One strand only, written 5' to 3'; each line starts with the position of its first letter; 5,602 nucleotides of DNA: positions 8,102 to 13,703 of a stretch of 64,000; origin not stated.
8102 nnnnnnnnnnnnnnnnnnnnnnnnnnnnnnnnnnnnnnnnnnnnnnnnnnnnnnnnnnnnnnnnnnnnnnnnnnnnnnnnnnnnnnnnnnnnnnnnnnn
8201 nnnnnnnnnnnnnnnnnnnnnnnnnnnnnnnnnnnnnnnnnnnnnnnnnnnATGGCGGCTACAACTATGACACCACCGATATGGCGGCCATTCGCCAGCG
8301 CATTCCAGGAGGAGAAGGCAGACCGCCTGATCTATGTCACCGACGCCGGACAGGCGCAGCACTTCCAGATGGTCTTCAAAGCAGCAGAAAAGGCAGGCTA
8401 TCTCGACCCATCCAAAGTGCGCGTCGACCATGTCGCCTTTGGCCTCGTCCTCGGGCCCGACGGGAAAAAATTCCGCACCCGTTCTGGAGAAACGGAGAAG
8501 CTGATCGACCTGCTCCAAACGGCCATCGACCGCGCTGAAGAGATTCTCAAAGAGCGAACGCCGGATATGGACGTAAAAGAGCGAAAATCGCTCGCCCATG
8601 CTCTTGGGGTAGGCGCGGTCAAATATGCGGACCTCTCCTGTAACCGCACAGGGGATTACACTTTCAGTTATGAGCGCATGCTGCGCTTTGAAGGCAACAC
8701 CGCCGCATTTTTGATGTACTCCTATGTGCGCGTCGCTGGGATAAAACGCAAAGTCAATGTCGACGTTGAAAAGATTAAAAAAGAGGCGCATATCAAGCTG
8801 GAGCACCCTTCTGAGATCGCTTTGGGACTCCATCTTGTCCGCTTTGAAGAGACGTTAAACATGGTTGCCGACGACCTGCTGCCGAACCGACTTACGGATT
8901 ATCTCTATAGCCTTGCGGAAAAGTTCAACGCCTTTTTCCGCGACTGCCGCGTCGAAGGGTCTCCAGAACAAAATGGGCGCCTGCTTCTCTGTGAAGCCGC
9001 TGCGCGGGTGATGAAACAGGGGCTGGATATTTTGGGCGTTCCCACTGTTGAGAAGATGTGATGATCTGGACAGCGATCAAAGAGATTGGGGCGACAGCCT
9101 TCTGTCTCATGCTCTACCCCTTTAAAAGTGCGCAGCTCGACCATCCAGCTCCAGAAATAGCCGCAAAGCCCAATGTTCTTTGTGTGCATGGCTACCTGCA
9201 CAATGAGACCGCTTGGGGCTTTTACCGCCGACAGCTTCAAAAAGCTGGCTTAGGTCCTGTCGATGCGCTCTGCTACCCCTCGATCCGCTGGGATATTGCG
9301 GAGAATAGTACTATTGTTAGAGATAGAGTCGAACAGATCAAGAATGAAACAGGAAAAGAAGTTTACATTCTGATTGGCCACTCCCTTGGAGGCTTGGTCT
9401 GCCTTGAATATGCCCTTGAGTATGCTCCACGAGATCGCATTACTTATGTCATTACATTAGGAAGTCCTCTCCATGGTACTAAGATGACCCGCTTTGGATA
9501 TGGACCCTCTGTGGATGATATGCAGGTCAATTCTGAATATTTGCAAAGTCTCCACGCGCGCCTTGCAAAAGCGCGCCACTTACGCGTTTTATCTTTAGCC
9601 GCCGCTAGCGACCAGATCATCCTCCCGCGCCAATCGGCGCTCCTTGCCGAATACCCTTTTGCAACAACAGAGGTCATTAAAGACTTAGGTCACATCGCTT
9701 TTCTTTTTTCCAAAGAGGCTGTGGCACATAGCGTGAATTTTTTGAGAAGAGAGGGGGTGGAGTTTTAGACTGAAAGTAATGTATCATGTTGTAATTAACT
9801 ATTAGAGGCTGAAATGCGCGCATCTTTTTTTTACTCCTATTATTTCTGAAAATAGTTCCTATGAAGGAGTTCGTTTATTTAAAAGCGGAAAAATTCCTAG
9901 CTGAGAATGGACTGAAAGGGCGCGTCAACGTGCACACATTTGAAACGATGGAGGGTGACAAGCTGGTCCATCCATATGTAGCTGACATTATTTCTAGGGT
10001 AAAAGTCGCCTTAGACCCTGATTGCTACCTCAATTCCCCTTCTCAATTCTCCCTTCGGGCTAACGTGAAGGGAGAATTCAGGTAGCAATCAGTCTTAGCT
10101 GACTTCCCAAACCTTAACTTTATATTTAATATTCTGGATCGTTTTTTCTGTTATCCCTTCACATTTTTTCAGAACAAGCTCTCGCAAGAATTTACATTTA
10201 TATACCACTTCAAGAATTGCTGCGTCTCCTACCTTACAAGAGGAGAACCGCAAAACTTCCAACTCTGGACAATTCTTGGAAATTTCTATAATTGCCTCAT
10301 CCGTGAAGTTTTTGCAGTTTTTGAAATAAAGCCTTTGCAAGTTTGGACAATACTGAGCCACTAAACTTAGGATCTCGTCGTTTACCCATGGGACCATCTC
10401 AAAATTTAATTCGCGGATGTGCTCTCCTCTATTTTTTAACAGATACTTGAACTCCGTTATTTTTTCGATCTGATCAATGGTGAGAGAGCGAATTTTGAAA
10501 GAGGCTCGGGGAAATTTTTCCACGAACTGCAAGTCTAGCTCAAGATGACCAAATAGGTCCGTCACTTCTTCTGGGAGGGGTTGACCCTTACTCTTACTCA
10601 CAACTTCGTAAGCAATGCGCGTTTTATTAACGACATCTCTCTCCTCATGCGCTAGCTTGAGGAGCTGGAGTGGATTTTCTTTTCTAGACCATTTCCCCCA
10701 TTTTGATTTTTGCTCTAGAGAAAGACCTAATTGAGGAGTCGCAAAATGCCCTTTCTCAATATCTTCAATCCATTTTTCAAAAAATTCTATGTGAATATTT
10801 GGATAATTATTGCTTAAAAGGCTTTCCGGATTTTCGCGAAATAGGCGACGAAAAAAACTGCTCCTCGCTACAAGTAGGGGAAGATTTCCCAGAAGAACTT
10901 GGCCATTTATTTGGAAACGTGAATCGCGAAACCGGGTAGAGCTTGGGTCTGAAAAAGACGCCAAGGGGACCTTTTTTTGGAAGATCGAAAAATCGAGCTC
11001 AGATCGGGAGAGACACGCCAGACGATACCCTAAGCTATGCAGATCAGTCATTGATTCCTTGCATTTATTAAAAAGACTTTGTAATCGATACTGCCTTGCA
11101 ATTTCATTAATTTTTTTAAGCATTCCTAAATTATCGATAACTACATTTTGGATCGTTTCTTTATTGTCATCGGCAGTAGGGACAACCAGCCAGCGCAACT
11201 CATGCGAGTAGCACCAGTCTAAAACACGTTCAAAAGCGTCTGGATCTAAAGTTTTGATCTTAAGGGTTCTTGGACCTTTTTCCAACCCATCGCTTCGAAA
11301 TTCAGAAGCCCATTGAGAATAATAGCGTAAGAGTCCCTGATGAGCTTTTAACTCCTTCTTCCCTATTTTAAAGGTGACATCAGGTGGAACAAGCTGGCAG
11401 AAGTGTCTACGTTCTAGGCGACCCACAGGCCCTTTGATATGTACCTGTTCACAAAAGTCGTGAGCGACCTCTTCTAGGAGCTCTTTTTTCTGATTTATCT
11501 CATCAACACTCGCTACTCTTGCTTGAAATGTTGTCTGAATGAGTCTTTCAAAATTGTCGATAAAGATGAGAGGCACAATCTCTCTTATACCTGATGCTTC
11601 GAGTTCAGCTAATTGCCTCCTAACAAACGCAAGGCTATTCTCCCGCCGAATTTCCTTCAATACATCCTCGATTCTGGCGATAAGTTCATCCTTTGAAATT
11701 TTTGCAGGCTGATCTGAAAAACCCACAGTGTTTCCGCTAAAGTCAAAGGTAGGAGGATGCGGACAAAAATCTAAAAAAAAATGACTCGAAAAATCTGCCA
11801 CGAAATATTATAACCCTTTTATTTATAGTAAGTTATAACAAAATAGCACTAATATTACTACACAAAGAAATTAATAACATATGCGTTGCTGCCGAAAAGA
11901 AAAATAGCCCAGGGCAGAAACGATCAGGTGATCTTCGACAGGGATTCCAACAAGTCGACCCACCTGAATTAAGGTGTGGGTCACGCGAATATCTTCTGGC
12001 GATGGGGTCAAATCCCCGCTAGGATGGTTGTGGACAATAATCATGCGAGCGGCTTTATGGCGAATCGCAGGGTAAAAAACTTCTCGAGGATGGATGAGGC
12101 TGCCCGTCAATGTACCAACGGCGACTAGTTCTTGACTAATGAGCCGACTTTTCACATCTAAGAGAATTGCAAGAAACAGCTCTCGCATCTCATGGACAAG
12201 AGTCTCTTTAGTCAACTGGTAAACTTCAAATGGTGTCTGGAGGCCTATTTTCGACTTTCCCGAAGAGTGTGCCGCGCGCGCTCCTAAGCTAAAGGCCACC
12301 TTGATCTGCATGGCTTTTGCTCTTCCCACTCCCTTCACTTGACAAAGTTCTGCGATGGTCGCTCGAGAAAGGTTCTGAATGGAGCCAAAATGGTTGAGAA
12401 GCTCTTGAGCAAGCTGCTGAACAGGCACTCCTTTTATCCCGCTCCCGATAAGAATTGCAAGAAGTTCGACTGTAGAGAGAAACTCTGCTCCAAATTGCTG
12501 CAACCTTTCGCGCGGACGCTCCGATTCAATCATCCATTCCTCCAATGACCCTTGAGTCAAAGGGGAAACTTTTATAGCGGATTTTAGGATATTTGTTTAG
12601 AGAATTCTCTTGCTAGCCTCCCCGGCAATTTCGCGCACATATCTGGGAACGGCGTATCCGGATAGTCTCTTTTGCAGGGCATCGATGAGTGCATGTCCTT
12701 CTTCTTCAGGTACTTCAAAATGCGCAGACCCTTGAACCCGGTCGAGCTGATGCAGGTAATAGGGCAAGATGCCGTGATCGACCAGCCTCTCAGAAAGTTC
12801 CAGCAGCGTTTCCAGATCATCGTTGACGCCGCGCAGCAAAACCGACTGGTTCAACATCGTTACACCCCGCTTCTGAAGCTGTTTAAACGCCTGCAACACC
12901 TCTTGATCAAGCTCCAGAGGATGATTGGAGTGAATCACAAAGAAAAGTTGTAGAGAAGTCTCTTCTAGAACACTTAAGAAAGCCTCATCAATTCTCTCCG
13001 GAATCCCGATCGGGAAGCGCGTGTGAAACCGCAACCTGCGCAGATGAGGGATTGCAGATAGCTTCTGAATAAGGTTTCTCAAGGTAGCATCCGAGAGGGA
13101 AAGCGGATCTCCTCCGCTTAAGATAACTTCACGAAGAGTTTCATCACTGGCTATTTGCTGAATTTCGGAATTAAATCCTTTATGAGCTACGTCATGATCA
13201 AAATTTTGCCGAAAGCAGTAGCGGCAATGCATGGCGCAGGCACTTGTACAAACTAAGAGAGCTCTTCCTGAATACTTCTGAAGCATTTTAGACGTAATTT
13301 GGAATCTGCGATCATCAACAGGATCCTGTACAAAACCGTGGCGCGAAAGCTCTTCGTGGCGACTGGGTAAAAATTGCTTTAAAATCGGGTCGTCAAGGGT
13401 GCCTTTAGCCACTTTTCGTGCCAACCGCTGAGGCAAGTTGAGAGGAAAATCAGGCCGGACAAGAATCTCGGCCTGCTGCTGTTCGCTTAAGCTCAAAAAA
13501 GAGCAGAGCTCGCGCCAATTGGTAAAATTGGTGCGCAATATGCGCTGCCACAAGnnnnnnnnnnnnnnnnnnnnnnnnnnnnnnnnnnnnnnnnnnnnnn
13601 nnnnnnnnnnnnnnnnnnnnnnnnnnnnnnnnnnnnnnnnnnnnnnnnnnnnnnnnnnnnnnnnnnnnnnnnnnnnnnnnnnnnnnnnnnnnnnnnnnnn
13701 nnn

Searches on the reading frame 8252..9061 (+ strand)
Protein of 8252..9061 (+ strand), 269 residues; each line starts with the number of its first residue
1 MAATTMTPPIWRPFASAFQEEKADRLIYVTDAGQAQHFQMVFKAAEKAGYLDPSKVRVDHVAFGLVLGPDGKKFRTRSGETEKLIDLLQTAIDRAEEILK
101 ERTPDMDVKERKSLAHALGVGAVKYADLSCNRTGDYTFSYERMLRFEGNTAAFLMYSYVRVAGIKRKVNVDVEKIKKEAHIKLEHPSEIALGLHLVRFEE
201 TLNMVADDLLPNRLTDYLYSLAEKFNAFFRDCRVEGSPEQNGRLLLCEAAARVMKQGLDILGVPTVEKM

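Call 62: search_protein_families(library=pfam, proteins=[window:8252-9061:+], max_evalue=0.00001)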
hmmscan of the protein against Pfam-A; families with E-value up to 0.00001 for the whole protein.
window:8252-9061:+ (269 aa): 2 families
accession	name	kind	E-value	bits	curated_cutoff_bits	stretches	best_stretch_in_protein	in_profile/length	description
PF00750.26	tRNA-synt_1d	-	6.9e-37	127.7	23.3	1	18-140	226-349/349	tRNA synthetases class I (R), catalytic domain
PF05746.21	DALR_1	-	3.6e-31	108.1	22.3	1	154-269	1-117/117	DALR anticodon binding domain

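Call 77: find_encoding_contigs(protein=window:8252-9061:+, flank=10000, max_places=4)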
Protein window:8252-9061:+ (269 aa): no gene with exactly this product is on record in the collection.

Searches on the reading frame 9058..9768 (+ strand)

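Call 62: search_protein_families(library=pfam, proteins=[window:9058-9768:+], max_evalue=0.00001)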
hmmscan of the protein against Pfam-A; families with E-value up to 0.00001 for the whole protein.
window:9058-9768:+ (236 aa): 5 families
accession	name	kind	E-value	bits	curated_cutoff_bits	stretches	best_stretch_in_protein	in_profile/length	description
PF00561.26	Abhydrolase_1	-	4.4e-12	46.6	25.8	1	87-137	55-105/245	alpha/beta hydrolase fold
PF12697.13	Abhydrolase_6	-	3.4e-10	41.4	26.3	1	40-132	1-89/217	Alpha/beta hydrolase family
PF07819.20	PGAP1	-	8.1e-07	29.5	24.3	1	96-198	86-189/233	PGAP1-like alpha/beta domain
PF02089.21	Palm_thioest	-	1.2e-06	28.9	26.8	0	87-145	58-117/254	Palmitoyl protein thioesterase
PF12146.15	Hydrolase_4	-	4.9e-06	26.5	27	0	77-134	49-107/239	Serine aminopeptidase, S33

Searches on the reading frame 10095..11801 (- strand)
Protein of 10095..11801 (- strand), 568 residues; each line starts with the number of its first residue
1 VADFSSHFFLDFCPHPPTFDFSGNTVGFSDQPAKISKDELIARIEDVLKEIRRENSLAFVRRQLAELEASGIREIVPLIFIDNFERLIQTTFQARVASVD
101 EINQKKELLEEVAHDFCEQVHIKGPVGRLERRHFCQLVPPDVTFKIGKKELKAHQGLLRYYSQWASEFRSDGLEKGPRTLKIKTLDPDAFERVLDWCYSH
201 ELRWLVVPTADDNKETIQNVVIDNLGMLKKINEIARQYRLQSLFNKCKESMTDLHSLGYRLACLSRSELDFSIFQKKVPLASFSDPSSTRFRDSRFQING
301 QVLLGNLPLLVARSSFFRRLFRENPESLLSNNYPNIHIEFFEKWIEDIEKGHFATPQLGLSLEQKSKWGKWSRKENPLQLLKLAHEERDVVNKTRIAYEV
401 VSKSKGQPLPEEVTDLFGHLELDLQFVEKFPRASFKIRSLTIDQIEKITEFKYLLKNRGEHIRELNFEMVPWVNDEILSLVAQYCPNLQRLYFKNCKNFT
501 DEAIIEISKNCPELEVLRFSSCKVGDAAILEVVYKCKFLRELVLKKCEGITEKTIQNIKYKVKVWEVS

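Call 62: search_protein_families(library=pfam, proteins=[window:10095-11801:-], max_evalue=0.00001)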
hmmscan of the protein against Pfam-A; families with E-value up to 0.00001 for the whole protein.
window:10095-11801:- (568 aa): 2 families
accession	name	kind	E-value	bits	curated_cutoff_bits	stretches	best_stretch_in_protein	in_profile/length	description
PF00651.37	BTB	-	2.3e-10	41.1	20.5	1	140-251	11-106/110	BTB/POZ domain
PF24758.1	LRR_At5g56370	-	1.6e-06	28.4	27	1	461-551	12-101/227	FBD-associated F-box protein At5g56370, LRR repeats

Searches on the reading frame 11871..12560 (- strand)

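Call 62: search_protein_families(library=pfam, proteins=[window:11871-12560:-], max_evalue=0.00001)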
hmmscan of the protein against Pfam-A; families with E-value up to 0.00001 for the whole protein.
window:11871-12560:- (229 aa): 5 families
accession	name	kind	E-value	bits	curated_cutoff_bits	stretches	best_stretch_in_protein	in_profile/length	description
PF04002.20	RadC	-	7.3e-39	132.9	22.1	1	108-225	2-119/121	RadC-like JAB domain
PF20582.4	UPF0758_N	-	8.3e-26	90.3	27.1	1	11-84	5-77/77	UPF0758 N-terminal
PF12826.13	HHH_2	-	5.2e-08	33.4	27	1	41-88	7-53/64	Helix-hairpin-helix motif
PF14520.12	HHH_5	-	8.8e-07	29.8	27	1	50-89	14-54/57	Helix-hairpin-helix domain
PF00633.29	HHH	-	5.2e-06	26.5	24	0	60-85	1-26/30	Helix-hairpin-helix motif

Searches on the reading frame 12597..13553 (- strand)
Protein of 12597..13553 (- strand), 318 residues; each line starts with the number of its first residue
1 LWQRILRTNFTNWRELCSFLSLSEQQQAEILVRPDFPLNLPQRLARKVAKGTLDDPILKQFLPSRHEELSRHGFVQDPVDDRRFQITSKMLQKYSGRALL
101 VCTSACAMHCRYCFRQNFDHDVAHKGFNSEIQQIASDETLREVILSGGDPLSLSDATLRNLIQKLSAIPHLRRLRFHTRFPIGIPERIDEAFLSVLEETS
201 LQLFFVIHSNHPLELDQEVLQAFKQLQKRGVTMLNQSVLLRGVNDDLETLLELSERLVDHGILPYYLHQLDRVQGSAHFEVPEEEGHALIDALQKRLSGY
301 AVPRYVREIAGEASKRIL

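Call 62: search_protein_families(library=pfam, proteins=[window:12597-13553:-], max_evalue=0.00001)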
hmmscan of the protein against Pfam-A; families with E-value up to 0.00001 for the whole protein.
window:12597-13553:- (318 aa): 2 families
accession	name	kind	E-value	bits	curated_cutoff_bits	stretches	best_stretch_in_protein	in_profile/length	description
PF04055.27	Radical_SAM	-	2.1e-07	31.7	29.5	1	101-253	2-165/166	Radical SAM superfamily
PF13353.11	Fer4_12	-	6.8e-07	30.1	22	1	99-166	8-78/137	4Fe-4S single cluster domain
